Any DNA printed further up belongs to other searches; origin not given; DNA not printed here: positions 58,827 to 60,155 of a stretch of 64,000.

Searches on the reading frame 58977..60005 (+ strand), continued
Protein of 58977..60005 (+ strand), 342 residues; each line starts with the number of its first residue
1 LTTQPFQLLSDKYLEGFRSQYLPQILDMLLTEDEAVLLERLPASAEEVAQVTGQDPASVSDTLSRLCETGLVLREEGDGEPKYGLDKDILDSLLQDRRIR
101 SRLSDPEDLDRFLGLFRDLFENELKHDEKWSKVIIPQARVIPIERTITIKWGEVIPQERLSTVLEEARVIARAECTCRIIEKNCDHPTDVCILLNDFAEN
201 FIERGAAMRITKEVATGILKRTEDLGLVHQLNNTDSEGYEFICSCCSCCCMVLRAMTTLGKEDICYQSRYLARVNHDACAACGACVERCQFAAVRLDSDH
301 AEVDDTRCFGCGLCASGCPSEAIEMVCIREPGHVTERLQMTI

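Call 29: search_protein_families(library=pfam, proteins=[L060:4943-5308:+, L028:3162-3587:+, L064:6611-8902:+, L071:1094-3100:+, L024:4892-5638:+, L068:9055-10044:-, L018:7049-7930:+, L081:4890-5834:+, L040:8492-9601:+, L023:3221-4021:+], max_evalue=0.0001)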
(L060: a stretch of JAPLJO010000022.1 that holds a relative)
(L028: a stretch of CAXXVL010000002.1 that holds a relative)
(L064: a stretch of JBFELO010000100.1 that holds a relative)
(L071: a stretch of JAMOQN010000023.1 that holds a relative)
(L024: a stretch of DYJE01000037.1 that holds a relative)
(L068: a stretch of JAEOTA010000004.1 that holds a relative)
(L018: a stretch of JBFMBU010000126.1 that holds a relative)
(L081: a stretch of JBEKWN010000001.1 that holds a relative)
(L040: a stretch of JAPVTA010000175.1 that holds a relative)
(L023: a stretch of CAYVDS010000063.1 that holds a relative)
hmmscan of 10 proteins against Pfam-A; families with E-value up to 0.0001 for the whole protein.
L060:4943-5308:+ (121 aa): 1 family
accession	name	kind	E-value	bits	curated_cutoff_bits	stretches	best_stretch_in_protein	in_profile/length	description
PF01155.25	HypA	-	1.7e-30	105.8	28.9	1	6-119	1-111/112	Hydrogenase/urease nickel incorporation, metallochaperone, hypA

L028:3162-3587:+ (141 aa): 4 families
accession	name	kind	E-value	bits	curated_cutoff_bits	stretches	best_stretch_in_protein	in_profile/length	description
PF01047.28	MarR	-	1.5e-16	60.4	24.6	1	31-89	1-59/59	MarR family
PF12802.13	MarR_2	-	7.5e-13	48.9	27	1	30-88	2-61/61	MarR family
PF13463.12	HTH_27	-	3.8e-09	37.1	22.2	1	31-97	1-68/68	Winged helix DNA-binding domain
PF22381.2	Staph_reg_Sar_Rot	-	5.9e-09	36.3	27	1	21-99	2-80/85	Transcriptional regulator SarA/Rot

L064:6611-8902:+ (763 aa): 3 families
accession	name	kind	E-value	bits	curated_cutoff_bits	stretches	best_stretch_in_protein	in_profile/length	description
PF00384.28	Molybdopterin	-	1.3e-31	110.4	24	1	75-489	1-353/353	Molybdopterin oxidoreductase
PF01568.27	Molydop_binding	-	3.6e-24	85.4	26.8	1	646-755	5-110/110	Molydopterin dinucleotide binding domain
PF04879.21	Molybdop_Fe4S4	-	2.9e-13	50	22.7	1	20-71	3-54/55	Molybdopterin oxidoreductase Fe4S4 domain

L071:1094-3100:+ (668 aa): 10 families
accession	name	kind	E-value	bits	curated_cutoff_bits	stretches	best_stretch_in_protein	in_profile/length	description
PF00724.26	Oxidored_FMN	-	4.2e-76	256.9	27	1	5-335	2-342/342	NADH:flavin oxidoreductase / NADH oxidase family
PF07992.20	Pyr_redox_2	-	4e-30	105.7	26.1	1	380-639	1-248/291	Pyridine nucleotide-disulphide oxidoreductase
PF03486.20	HI0933_like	-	2.4e-12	47.3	50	1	381-426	2-45/244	HI0933-like protein Rossmann domain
PF01266.30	DAO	-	3.7e-11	43.6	27.9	0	381-416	1-37/353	FAD dependent oxidoreductase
PF13738.12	Pyr_redox_3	-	8.3e-11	42.1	30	1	466-525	127-187/305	Pyridine nucleotide-disulphide oxidoreductase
PF00070.33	Pyr_redox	-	3.3e-10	40.8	22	0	555-603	23-71/82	Pyridine nucleotide-disulphide oxidoreductase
PF12831.13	FAD_oxidored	-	2.5e-08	34.1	27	1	382-421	2-41/416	FAD dependent oxidoreductase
PF13450.12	NAD_binding_8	-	5.9e-08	33.3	21.9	1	384-418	1-35/68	NAD(P)-binding Rossmann-like domain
PF00890.30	FAD_binding_2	-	1.8e-07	31.1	20.4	0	382-421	2-41/414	FAD binding domain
PF01134.28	GIDA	-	2.9e-06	27.1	22.1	0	381-414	1-35/391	Glucose inhibited division protein A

L024:4892-5638:+ (248 aa): 1 family
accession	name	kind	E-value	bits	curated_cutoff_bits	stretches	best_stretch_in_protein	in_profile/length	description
PF02492.25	cobW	-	6.6e-19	68.6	20.7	1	64-222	5-179/180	CobW/HypB/UreG, nucleotide-binding domain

L068:9055-10044:- (329 aa): 3 families
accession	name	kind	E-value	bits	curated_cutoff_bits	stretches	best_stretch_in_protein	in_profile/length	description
PF00005.33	ABC_tran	-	2.4e-29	103.1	25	1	40-183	2-137/137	ABC transporter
PF13304.12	AAA_21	-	1.1e-13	52.4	27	1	147-216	230-302/304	AAA domain, putative AbiEii toxin, Type IV TA system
PF13732.12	DrrA1-3_C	-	8.4e-05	23.7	27.4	0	241-323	3-81/81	ATP-binding protein DrrA1-3-like, C-terminal domain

L018:7049-7930:+ (293 aa): 5 families
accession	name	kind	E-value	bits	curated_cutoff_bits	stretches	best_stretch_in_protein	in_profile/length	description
PF00561.26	Abhydrolase_1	-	6.5e-35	121.4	25.8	1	51-280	2-245/245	alpha/beta hydrolase fold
PF12697.13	Abhydrolase_6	-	2.9e-21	77.6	26.3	1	57-283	6-214/217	Alpha/beta hydrolase family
PF12146.15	Hydrolase_4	-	1.7e-20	73.8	27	1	53-277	8-236/239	Serine aminopeptidase, S33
PF08386.16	Abhydrolase_4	-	1.5e-05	25.5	21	1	234-292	34-92/103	TAP-like protein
PF00975.26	Thioesterase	-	3e-05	24.8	26.4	1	96-136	45-86/226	Thioesterase domain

L081:4890-5834:+ (314 aa): 1 family
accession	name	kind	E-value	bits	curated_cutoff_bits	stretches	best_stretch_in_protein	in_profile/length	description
PF02826.25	2-Hacid_dh_C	-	1.4e-48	165.1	25.1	1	107-279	1-178/178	D-isomer specific 2-hydroxyacid dehydrogenase, NAD binding domain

L040:8492-9601:+ (369 aa): 7 families
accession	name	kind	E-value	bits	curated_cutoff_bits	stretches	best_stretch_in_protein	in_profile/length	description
PF12837.12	Fer4_6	-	1.9e-10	40.6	25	1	289-312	1-24/24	4Fe-4S binding domain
PF00037.32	Fer4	-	3.9e-09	36.4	21.1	1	292-312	3-23/24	4Fe-4S binding domain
PF13237.11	Fer4_10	-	4.9e-08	33.2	25.5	1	290-337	2-52/53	4Fe-4S dicluster domain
PF12838.12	Fer4_7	-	2e-07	31.8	27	1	296-341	1-52/52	4Fe-4S dicluster domain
PF14697.11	Fer4_21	-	4.2e-07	30.4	35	1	293-343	4-58/59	4Fe-4S dicluster domain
PF12797.12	Fer4_2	-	7.1e-07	29.2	24.5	1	289-309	2-22/22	4Fe-4S binding domain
PF13187.11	Fer4_9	-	3.8e-05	24.1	27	1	296-338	1-48/52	4Fe-4S dicluster domain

L023:3221-4021:+ (266 aa): 5 families
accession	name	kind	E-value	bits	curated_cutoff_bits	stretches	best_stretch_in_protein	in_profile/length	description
PF13484.11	Fer4_16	-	1.4e-06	29.4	30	1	171-257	2-65/66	4Fe-4S double cluster binding domain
PF13237.11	Fer4_10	-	4.2e-06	27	25.5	0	168-188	6-22/53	4Fe-4S dicluster domain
PF12838.12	Fer4_7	-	8.6e-06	26.6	27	1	171-258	2-51/52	4Fe-4S dicluster domain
PF13187.11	Fer4_9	-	3.1e-05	24.4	27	0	171-185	37-51/52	4Fe-4S dicluster domain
PF00037.32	Fer4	-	8e-05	22.7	21.1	1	171-186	8-23/24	4Fe-4S binding domain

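Call 34: search_protein_families(library=pfam, proteins=[L023:812-1738:+, L023:1752-3161:+, L023:4034-5188:+, L024:2404-3222:+, L024:3213-4304:+, L024:7255-9297:+, L024:9401-10231:+, L060:4009-4881:+, L060:7059-8291:+, L060:1205-2596:-], max_evalue=0.0001)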
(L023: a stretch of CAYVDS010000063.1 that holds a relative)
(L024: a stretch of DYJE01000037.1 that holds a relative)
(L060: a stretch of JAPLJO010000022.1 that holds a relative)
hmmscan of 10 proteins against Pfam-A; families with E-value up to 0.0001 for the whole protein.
L023:812-1738:+ (308 aa): 3 families
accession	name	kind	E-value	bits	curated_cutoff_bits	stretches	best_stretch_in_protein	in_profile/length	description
PF07728.20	AAA_5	-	3.6e-09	37.2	22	1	36-202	1-139/139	AAA domain (dynein-related subfamily)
PF00004.35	AAA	-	1.2e-08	35.9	21.2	1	37-203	1-124/131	ATPase family associated with various cellular activities (AAA)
PF13191.12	AAA_16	-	4.4e-07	31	32.6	1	35-165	25-158/167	AAA ATPase domain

L023:1752-3161:+ (469 aa): 1 family
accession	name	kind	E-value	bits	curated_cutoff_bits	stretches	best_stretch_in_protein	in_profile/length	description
PF05762.20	VWA_CoxE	-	3e-38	131.9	26.4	1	246-459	5-219/222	VWA domain containing CoxE-like protein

L023:4034-5188:+ (384 aa): 4 families
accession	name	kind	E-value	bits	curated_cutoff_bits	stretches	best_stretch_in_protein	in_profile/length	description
PF00441.29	Acyl-CoA_dh_1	-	3.2e-53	180.3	22.4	1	229-376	1-148/150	Acyl-CoA dehydrogenase, C-terminal domain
PF02771.21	Acyl-CoA_dh_N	-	1.1e-44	151.9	22.9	1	6-118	1-113/113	Acyl-CoA dehydrogenase, N-terminal domain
PF02770.24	Acyl-CoA_dh_M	-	1.3e-26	93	33.3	1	122-217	1-97/97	Acyl-CoA dehydrogenase, middle domain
PF08028.16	Acyl-CoA_dh_2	-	3.7e-21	76.3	22.7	1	246-365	3-132/134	Acyl-CoA dehydrogenase, C-terminal domain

L024:2404-3222:+ (272 aa): 8 families
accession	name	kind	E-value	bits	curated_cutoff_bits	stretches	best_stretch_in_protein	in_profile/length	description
PF00881.29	Nitroreductase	-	4.5e-28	99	23.5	1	86-252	1-166/167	Nitroreductase family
PF12837.12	Fer4_6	-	1.6e-09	37.7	25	1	40-58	6-24/24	4Fe-4S binding domain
PF00037.32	Fer4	-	1.7e-09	37.5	21.1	1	41-58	6-23/24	4Fe-4S binding domain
PF13237.11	Fer4_10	-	5.2e-09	36.3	25.5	1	4-54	2-53/53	4Fe-4S dicluster domain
PF13187.11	Fer4_9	-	1.2e-07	32.1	27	1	11-56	2-50/52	4Fe-4S dicluster domain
PF12838.12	Fer4_7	-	2.2e-07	31.7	27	1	11-57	2-52/52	4Fe-4S dicluster domain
PF14512.11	TM1586_NiRdase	-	1.7e-05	25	27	0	103-131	158-186/215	Putative TM nitroreductase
PF13484.11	Fer4_16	-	2.5e-05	25.4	30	0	43-68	2-29/66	4Fe-4S double cluster binding domain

L024:3213-4304:+ (363 aa): 0 families

L024:7255-9297:+ (680 aa): 2 families
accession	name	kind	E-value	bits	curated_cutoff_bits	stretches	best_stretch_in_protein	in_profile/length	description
PF00912.28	Transgly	-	3.2e-65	219.3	27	1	88-258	5-176/178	Transglycosylase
PF00905.27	Transpeptidase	-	7.9e-33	114.4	22.1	1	356-593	2-267/299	Penicillin binding protein transpeptidase domain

L024:9401-10231:+ (276 aa): 1 family
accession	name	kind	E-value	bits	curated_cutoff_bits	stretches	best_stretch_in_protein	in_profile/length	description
PF01261.30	AP_endonuc_2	-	2.2e-53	181.9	31.1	1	19-273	2-248/249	Xylose isomerase-like TIM barrel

L060:4009-4881:+ (290 aa): 3 families
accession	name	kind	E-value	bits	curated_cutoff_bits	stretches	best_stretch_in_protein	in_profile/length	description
PF01575.25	MaoC_dehydratas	-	1.8e-14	53.8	27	1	191-261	33-103/123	MaoC like domain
PF13452.11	FAS1_DH_region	-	2e-12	47.8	22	1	7-135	2-131/132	FAS1-like, dehydratase domain region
PF22622.2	MFE-2_hydrat-2_N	-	1e-05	25.8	27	1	35-144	20-130/130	MFE-2 hydratase 2 N-terminal domain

L060:7059-8291:+ (410 aa): 1 family
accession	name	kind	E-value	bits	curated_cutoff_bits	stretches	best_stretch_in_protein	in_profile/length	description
PF07690.21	MFS_1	-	5.1e-49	167.5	33.4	2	25-363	2-346/347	Major Facilitator Superfamily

L060:1205-2596:- (463 aa): 3 families
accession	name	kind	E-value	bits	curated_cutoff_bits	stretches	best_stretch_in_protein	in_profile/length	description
PF13607.11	Succ_CoA_lig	-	3.3e-47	160.2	27.4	1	154-288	1-136/138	Succinyl-CoA ligase like flavodoxin domain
PF13380.12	CoA_binding_2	-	6e-24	85.2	22.8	1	10-131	3-113/116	CoA binding domain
PF02629.25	CoA_binding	-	3.4e-10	41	22.3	1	9-95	5-95/97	CoA binding domain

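Call 48: search_protein_families(library=pfam, alignment_id=A2, max_evalue=0.00001)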
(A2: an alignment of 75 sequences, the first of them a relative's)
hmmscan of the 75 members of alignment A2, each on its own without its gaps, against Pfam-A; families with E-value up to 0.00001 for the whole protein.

A. member 1, L016:5201-5494:+ (97 aa): 0 families

B. families by the number of members that match (of 75 scanned): 99 families (the first 25 are shown)
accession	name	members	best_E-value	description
PF00384.28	Molybdopterin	2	2.2e-33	Molybdopterin oxidoreductase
PF02492.25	cobW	2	1.4e-23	CobW/HypB/UreG, nucleotide-binding domain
PF04055.27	Radical_SAM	2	6.7e-22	Radical SAM superfamily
PF01568.27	Molydop_binding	2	5.4e-20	Molydopterin dinucleotide binding domain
PF00037.32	Fer4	2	1e-16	4Fe-4S binding domain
PF01047.28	MarR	2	7.9e-16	MarR family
PF07690.21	MFS_1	2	3.2e-14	Major Facilitator Superfamily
PF12802.13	MarR_2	2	3e-11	MarR family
PF13237.11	Fer4_10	2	4.9e-11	4Fe-4S dicluster domain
PF04879.21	Molybdop_Fe4S4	2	8.9e-11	Molybdopterin oxidoreductase Fe4S4 domain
PF13187.11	Fer4_9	2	1.7e-10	4Fe-4S dicluster domain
PF12838.12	Fer4_7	2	4.9e-10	4Fe-4S dicluster domain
PF14697.11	Fer4_21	2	4e-09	4Fe-4S dicluster domain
PF25160.1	LdpA_Fe-S-bd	2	9.9e-08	LdpA Fe-S cluster-binding domain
PF22381.2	Staph_reg_Sar_Rot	2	1.6e-07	Transcriptional regulator SarA/Rot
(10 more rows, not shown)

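Call 49: search_protein_families(library=pfam, alignment_id=A3, max_evalue=0.00001)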
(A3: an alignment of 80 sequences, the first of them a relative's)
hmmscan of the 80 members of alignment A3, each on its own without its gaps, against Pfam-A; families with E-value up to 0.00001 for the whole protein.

A. member 1, L016:7017-8081:+ (354 aa): 0 families

B. families by the number of members that match (of 80 scanned): 90 families (the first 25 are shown)
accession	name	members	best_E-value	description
PF01155.25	HypA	4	1.1e-36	Hydrogenase/urease nickel incorporation, metallochaperone, hypA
PF00724.26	Oxidored_FMN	3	4.2e-76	NADH:flavin oxidoreductase / NADH oxidase family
PF00106.31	adh_short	2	6.2e-52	short chain dehydrogenase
PF01869.26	BcrAD_BadFG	2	1.2e-49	BadF/BadG/BcrA/BcrD ATPase family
PF13561.12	adh_short_C2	2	3.8e-40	Enoyl-(Acyl carrier protein) reductase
PF08659.16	KR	2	1.2e-16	KR domain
PF00883.26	Peptidase_M17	1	4.7e-120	Cytosol aminopeptidase family, catalytic domain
PF01212.27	Beta_elim_lyase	1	3.7e-108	Beta-eliminating lyase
PF06253.16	MTTB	1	5e-74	Trimethylamine methyltransferase (MTTB)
PF04244.19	DPRP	1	2.5e-71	Deoxyribodipyrimidine photo-lyase-related protein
PF00701.28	DHDPS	1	4.9e-68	Dihydrodipicolinate synthetase family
PF00912.28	Transgly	1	3.2e-65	Transglycosylase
PF03150.19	CCP_MauG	1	1.7e-54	Di-haem cytochrome c peroxidase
PF07690.21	MFS_1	1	5.1e-49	Major Facilitator Superfamily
PF13393.11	tRNA-synt_His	1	3.4e-46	Histidyl-tRNA synthetase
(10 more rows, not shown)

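Call 53: find_encoding_contigs(protein=P0006, flank=6000, max_places=2)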
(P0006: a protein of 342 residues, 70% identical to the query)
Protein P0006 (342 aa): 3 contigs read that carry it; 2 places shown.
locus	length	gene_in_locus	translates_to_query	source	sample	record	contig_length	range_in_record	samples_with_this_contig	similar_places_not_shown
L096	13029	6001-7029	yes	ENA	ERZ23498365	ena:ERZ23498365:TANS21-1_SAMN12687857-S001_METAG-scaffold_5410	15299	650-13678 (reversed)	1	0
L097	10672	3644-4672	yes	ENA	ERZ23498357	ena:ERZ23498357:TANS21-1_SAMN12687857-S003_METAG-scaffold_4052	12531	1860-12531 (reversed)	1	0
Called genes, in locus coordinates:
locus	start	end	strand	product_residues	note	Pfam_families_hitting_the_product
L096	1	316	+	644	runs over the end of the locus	?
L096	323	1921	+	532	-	PF19077:Big_13 (faint)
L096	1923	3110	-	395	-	PF04389:Peptidase_M28 (weak), PF01546:Peptidase_M20, PF07687:M20_dimer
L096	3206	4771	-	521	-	PF01061:ABC2_membrane (faint)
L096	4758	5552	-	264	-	PF00005:ABC_tran, PF13304:AAA_21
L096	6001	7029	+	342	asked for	PF12837:Fer4_6 (faint), PF00037:Fer4 (weak), PF13187:Fer4_9 (weak), PF14697:Fer4_21, PF00037:Fer4 (weak)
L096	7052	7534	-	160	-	-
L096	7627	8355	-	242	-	-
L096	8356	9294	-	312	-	PF17957:Big_7 (weak)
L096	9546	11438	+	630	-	PF01578:Cytochrom_C_asm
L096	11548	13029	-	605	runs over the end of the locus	-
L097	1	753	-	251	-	?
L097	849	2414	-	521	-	PF01061:ABC2_membrane (faint)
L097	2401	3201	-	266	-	PF00005:ABC_tran, PF13304:AAA_21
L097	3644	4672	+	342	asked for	PF12837:Fer4_6 (faint), PF00037:Fer4 (weak), PF13187:Fer4_9 (weak), PF14697:Fer4_21, PF00037:Fer4 (weak)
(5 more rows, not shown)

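Call 54: find_encoding_contigs(protein=P0004, flank=6000, max_places=2)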
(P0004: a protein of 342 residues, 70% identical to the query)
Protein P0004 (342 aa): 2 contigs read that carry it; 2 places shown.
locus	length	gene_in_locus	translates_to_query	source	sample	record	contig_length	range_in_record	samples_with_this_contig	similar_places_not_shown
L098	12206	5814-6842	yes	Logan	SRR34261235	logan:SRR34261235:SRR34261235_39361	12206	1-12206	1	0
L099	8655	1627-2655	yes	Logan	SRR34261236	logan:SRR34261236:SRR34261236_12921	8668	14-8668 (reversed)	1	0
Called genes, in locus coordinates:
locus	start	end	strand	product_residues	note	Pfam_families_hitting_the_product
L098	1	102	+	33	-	?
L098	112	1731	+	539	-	PF19077:Big_13 (faint)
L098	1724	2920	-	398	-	PF04389:Peptidase_M28 (weak), PF01546:Peptidase_M20, PF07687:M20_dimer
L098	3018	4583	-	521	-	-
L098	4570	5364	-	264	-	PF00005:ABC_tran, PF13304:AAA_21 (weak)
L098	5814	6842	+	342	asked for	PF01978:TrmB (weak), PF13545:HTH_Crp_2 (weak), PF00037:Fer4 (weak), PF14697:Fer4_21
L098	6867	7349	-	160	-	-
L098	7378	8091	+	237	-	-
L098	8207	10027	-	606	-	-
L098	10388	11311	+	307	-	-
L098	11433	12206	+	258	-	?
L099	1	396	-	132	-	?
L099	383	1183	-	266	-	PF00005:ABC_tran, PF13304:AAA_21 (weak)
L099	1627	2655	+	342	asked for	PF01978:TrmB (weak), PF13545:HTH_Crp_2 (weak), PF00037:Fer4 (weak), PF14697:Fer4_21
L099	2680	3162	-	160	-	-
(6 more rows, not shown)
